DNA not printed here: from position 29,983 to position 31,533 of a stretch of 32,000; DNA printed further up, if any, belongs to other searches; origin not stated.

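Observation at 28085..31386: Uncharacterised three-gene putative oxygenase operon: ACAD-fold flavoprotein + leaderless PhnD-like protein + TusA-like/diiron fusion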

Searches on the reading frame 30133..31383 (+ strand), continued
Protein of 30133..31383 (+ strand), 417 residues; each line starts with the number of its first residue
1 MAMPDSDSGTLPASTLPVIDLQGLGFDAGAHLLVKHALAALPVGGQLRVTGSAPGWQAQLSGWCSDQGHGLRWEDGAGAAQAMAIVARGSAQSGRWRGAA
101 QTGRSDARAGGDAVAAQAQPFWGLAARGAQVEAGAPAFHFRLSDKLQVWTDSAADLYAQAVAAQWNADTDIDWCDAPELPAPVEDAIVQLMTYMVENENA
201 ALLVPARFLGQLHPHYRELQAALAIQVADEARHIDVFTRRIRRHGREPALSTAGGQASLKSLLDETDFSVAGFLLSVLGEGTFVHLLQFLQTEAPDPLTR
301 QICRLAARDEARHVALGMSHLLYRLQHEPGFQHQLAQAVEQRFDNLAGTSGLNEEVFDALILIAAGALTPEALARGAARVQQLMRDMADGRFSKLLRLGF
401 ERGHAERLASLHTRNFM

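Call 52: search_protein_families(library=ncbifam, proteins=[L051:586-1659:+, L051:1719-2549:+, L051:2555-3748:+, L044:5041-6120:+, L044:6177-6986:+, L054:5032-6108:+, L054:6144-6986:+, L018:5052-6146:+, L018:6193-7041:+], max_evalue=1e-20)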
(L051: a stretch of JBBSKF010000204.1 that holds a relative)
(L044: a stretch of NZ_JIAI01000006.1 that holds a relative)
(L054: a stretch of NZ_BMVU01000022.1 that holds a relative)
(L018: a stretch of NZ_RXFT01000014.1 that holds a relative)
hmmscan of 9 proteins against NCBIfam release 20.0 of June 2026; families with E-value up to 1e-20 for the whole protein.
L051:586-1659:+ (358 aa): 6 families
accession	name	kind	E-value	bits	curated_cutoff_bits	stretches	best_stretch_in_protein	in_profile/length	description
NF049984.1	Rv1679_FadE16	equivalog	3.3e-104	349.1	600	1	8-358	11-364/371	Rv1679 family acyl-CoA dehydrogenase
NF042972.1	AcrlCoAredClosAcrC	equivalog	6.7e-30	104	640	1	4-341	19-358/378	acryloyl-CoA reductase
NF043006.1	CyhCrbnylCoADH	equivalog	7.6e-23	81.1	650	1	4-343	18-359/380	cyclohexane-1-carbonyl-CoA dehydrogenase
NF042439.1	SulpropCoADesulf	equivalog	4e-22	78.5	600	1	4-343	7-354/379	3-sulfinopropanoyl-CoA desulfinase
NF045552.1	GlutCoADH_Des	equivalog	3.5e-21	75.9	470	1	4-339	19-359/387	glutaryl-CoA dehydrogenase Acd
TIGR04022.1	sulfur_SfnB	equivalog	6.4e-21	74.7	430.9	1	7-337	19-358/391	SfnB family sulfur acquisition oxidoreductase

L051:1719-2549:+ (277 aa): 1 family
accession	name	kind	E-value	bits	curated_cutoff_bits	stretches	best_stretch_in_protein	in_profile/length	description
NF049985.1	SBP_like_Rv1680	exception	2.3e-67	227.5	400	1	1-264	5-263/268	Rv1680 family SBP-like protein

L051:2555-3748:+ (398 aa): 0 families

L044:5041-6120:+ (360 aa): 6 families
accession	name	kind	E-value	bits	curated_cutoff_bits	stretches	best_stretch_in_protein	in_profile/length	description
NF049984.1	Rv1679_FadE16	equivalog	1.8e-104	350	600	1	9-360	10-364/371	Rv1679 family acyl-CoA dehydrogenase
NF042972.1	AcrlCoAredClosAcrC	equivalog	2.9e-32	111.8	640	1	8-346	21-361/378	acryloyl-CoA reductase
NF042439.1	SulpropCoADesulf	equivalog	1.7e-25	89.6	600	1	7-358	8-367/379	3-sulfinopropanoyl-CoA desulfinase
NF043006.1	CyhCrbnylCoADH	equivalog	6.3e-25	88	650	1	5-359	17-373/380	cyclohexane-1-carbonyl-CoA dehydrogenase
NF045552.1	GlutCoADH_Des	equivalog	1.2e-23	83.9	470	1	7-342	20-360/387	glutaryl-CoA dehydrogenase Acd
TIGR04022.1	sulfur_SfnB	equivalog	4.6e-21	75.2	430.9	1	7-340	17-359/391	SfnB family sulfur acquisition oxidoreductase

L044:6177-6986:+ (270 aa): 1 family
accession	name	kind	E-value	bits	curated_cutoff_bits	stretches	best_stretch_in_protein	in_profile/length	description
NF049985.1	SBP_like_Rv1680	exception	1.1e-61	208.8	400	1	1-257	5-263/268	Rv1680 family SBP-like protein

L054:5032-6108:+ (359 aa): 6 families
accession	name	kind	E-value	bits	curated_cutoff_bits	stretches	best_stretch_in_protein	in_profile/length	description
NF049984.1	Rv1679_FadE16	equivalog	1e-101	340.9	600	1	9-359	12-364/371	Rv1679 family acyl-CoA dehydrogenase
NF042972.1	AcrlCoAredClosAcrC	equivalog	1.2e-30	106.4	640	1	8-344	23-360/378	acryloyl-CoA reductase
NF043006.1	CyhCrbnylCoADH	equivalog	9.2e-26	90.7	650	1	4-346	18-361/380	cyclohexane-1-carbonyl-CoA dehydrogenase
NF042439.1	SulpropCoADesulf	equivalog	2e-24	86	600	1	7-350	10-360/379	3-sulfinopropanoyl-CoA desulfinase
TIGR04022.1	sulfur_SfnB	equivalog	1.2e-21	77.1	430.9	1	4-339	16-359/391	SfnB family sulfur acquisition oxidoreductase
NF045552.1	GlutCoADH_Des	equivalog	6.9e-21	74.9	470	1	8-340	23-359/387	glutaryl-CoA dehydrogenase Acd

L054:6144-6986:+ (281 aa): 1 family
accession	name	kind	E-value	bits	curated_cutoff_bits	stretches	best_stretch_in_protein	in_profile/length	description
NF049985.1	SBP_like_Rv1680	exception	4.7e-58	197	400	1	2-267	3-263/268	Rv1680 family SBP-like protein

L018:5052-6146:+ (365 aa): 9 families
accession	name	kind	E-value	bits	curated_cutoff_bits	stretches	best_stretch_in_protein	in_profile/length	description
NF049984.1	Rv1679_FadE16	equivalog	2.2e-119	399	600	1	18-365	15-365/371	Rv1679 family acyl-CoA dehydrogenase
NF042972.1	AcrlCoAredClosAcrC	equivalog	7.1e-43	146.7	640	1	12-360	21-371/378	acryloyl-CoA reductase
NF042439.1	SulpropCoADesulf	equivalog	3.6e-30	105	600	1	12-363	9-368/379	3-sulfinopropanoyl-CoA desulfinase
NF008997.0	PRK12341.1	equivalog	2.6e-27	95.9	537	1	19-364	29-375/382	acyl-CoA dehydrogenase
TIGR04022.1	sulfur_SfnB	equivalog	6.7e-26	91.1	430.9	1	14-351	20-366/391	SfnB family sulfur acquisition oxidoreductase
NF043006.1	CyhCrbnylCoADH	equivalog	1.5e-25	90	650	1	13-351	21-361/380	cyclohexane-1-carbonyl-CoA dehydrogenase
NF045552.1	GlutCoADH_Des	equivalog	4.9e-25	88.5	470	1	12-349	21-363/387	glutaryl-CoA dehydrogenase Acd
NF053553.1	prodigi_MBC_PigA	equivalog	4.6e-24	85.2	500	1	12-363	21-377/381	prodigiosin MBC biosynthesis dehydrogenase PigA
NF045652.1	ProlPCPDhRedW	equivalog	1.3e-21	76.9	650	1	20-363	25-371/376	L-prolyl-[peptidyl-carrier protein] dehydrogenase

L018:6193-7041:+ (283 aa): 1 family
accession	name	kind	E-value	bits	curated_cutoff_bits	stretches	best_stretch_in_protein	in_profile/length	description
NF049985.1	SBP_like_Rv1680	exception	1.6e-67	228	400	1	2-268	2-263/268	Rv1680 family SBP-like protein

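Call 54: search_protein_families(library=pfam, proteins=[L055:4566-5981:+, L066:5032-5895:+, L075:3505-5820:-, L080:5818-6135:-, L055:3294-4529:+, L080:5359-5790:-, L014:8217-10004:-, L067:7161-8132:-, L060:8213-9346:-, L065:8226-9425:+], max_evalue=0.0001)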
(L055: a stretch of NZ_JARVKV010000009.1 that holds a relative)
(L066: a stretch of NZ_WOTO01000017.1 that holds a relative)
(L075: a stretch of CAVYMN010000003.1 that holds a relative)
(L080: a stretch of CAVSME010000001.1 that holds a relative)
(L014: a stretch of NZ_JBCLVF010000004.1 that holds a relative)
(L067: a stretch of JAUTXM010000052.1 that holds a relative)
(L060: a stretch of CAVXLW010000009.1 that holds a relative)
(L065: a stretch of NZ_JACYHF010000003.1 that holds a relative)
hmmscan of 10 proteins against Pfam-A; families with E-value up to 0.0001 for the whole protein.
L055:4566-5981:+ (472 aa): 5 families
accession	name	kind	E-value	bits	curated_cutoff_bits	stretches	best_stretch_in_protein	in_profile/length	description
PF12831.13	FAD_oxidored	-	2.2e-09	37.6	27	1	8-177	3-148/416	FAD dependent oxidoreductase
PF01494.25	FAD_binding_3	-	6.9e-08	32.5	22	0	130-341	115-315/349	FAD binding domain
PF04820.20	Trp_halogenase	-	7.3e-08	32.1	21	0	8-39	3-38/458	Tryptophan halogenase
PF01266.30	DAO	-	2.1e-06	28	27.9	0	7-36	2-31/353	FAD dependent oxidoreductase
PF00890.30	FAD_binding_2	-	3.8e-06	26.8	20.4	0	7-35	2-30/414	FAD binding domain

L066:5032-5895:+ (288 aa): 4 families
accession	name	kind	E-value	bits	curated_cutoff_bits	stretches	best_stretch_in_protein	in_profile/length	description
PF08327.17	AHSA1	-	1e-20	74.7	22.1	1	114-252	1-125/125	Activator of Hsp90 ATPase homolog 1-like protein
PF12840.13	HTH_20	-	3.3e-09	37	27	1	8-56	1-49/51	Helix-turn-helix domain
PF12802.13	MarR_2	-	3.4e-06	27.6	27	1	15-56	9-51/61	MarR family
PF01022.26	HTH_5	-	4e-05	23.8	22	1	12-55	3-45/47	Bacterial regulatory protein, arsR family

L075:3505-5820:- (771 aa): 2 families
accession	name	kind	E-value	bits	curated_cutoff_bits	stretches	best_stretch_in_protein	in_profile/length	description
PF07355.17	GRDB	-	1.2e-104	350.8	22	1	431-771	2-347/347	Glycine/sarcosine/betaine reductase selenoprotein B (GRDB)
PF09338.16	Gly_reductase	-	5.5e-32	111.2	22.2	1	9-167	9-169/426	Glycine/sarcosine/betaine reductase component B subunits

L080:5818-6135:- (105 aa): 0 families

L055:3294-4529:+ (412 aa): 1 family
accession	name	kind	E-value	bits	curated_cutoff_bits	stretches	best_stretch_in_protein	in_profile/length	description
PF20182.3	DUF6545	-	1.7e-32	113.2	24.4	1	252-388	4-135/136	Family of unknown function (DUF6545)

L080:5359-5790:- (143 aa): 2 families
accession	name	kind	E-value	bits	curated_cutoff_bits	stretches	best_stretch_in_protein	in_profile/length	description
PF12172.15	zf-ChsH2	-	1.9e-14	53.6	23.2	1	25-58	3-36/37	ChsH2, rubredoxin-like zinc ribbon domain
PF01796.24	OB_ChsH2_C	-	2.1e-12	47.2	27.1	1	61-128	2-65/65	ChsH2, C-terminal OB-fold domain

L014:8217-10004:- (595 aa): 1 family
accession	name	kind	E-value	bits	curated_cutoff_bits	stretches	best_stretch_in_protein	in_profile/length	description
PF02517.21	Rce1-like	-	3.4e-18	66.2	22.4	1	492-581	2-93/93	Type II CAAX prenyl endopeptidase Rce1-like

L067:7161-8132:- (323 aa): 2 families
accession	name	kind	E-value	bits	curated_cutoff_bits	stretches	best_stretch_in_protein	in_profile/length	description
PF00586.29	AIRS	-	2.6e-23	83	24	1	19-127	1-112/112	AIR synthase related protein, N-terminal domain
PF02769.27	AIRS_C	-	5.8e-16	59.5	23.1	1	139-309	1-148/156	AIR synthase related protein, C-terminal domain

L060:8213-9346:- (377 aa): 8 families
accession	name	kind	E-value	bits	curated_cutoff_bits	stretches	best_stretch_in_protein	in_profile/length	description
PF13738.12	Pyr_redox_3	-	1.8e-32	113.2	30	1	7-195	1-197/305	Pyridine nucleotide-disulphide oxidoreductase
PF00743.25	FMO-like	-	2.1e-20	73.1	22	1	46-313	54-333/532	Flavin-binding monooxygenase-like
PF07992.20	Pyr_redox_2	-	1.9e-13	50.9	26.1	1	6-193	3-173/291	Pyridine nucleotide-disulphide oxidoreductase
PF13434.12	Lys_Orn_oxgnase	-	1.9e-07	31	21.3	1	72-191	91-217/339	L-lysine 6-monooxygenase/L-ornithine 5-monooxygenase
PF13450.12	NAD_binding_8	-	6.2e-07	30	21.9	1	8-43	1-36/68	NAD(P)-binding Rossmann-like domain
PF00070.33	Pyr_redox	-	9e-06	26.6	22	0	165-195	2-32/82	Pyridine nucleotide-disulphide oxidoreductase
PF13454.12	NAD_binding_9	-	1.1e-05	25.9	21.8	0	71-129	88-154/155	FAD-NAD(P)-binding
PF03486.20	HI0933_like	-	4.7e-05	23.4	50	0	6-36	3-33/244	HI0933-like protein Rossmann domain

L065:8226-9425:+ (400 aa): 4 families
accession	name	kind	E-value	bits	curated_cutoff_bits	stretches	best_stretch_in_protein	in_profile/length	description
PF00266.25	Aminotran_5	-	5.5e-74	249.8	21.5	1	19-380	1-370/371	Aminotransferase class-V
PF01212.27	Beta_elim_lyase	-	9.5e-11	42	27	1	60-196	32-172/288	Beta-eliminating lyase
PF01041.23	DegT_DnrJ_EryC1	-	7.5e-06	25.8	19.8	1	68-199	32-152/360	DegT/DnrJ/EryC1/StrS aminotransferase family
PF00155.27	Aminotran_1_2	-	8.7e-06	25.6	19.7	1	57-194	39-187/361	Aminotransferase class I and II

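Call 64: search_dna_similar(query=window:30133-31383:+, collection=plasmids, mode=protein, max_rows=25)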
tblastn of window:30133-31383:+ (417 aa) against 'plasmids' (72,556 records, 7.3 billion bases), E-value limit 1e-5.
No match.

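Call 67: find_homologous_proteins(query=L006:8233-9312:+, max_evalue=1e-30)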
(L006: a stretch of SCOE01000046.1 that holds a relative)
Query L006:8233-9312:+ (360 aa): 8000 proteins with E <= 1e-30 among 8000 candidates; the best 120 are listed.
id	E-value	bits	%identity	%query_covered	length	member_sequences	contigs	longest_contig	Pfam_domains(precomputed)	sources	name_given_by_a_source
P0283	2.3e-210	716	94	98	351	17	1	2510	PF00586.30,PF02769.28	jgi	-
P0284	5.3e-197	672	90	97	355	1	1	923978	PF00586.30,PF02769.28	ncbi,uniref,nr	ncbi:selenide, water dikinase SelD [Xenophilus sp. Marseille-Q4582]|uniref:selenide, water dikinase 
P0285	5.9e-194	662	87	99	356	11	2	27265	PF00586.30,PF02769.28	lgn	-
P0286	1.3e-191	654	86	98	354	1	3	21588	PF00586.30,PF02769.28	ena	-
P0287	1.2e-187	641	85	96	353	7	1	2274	PF00586.30,PF02769.28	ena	-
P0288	1.3e-184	631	85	97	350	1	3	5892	PF00586.30,PF02769.28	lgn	-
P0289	3.1e-183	627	84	97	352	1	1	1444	PF00586.30,PF02769.28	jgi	-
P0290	3.8e-180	616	83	96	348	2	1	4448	PF00586.30,PF02769.28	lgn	-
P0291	3.2e-177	607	82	97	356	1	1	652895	PF00586.30,PF02769.28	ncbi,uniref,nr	ncbi:selenide, water dikinase SelD [Xenophilus arseniciresistens]|uniref:Selenide, water dikinase n=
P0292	6.1e-176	603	83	96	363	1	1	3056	PF00586.30,PF02769.28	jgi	-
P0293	1.2e-173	595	83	95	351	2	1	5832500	PF00586.30,PF02769.28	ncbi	ncbi:selenide, water dikinase SelD [Xylophilus sp. GW821-FHT01B05]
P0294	1.1e-171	589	79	98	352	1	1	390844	PF00586.30,PF02769.28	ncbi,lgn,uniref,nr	ncbi:selenide, water dikinase SelD [Comamonas composti]|uniref:selenide, water dikinase SelD n=1 Tax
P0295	1.1e-171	589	80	97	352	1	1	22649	PF00586.30,PF02769.28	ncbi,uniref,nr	ncbi:selenide, water dikinase SelD [Ramlibacter sp. H39-3-26]|uniref:selenide, water dikinase SelD n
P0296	4.0e-171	587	80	97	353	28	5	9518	PF00586.30,PF02769.28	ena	-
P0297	1.8e-170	585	77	100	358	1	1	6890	PF00586.30,PF02769.28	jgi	jgi:selenide,water dikinase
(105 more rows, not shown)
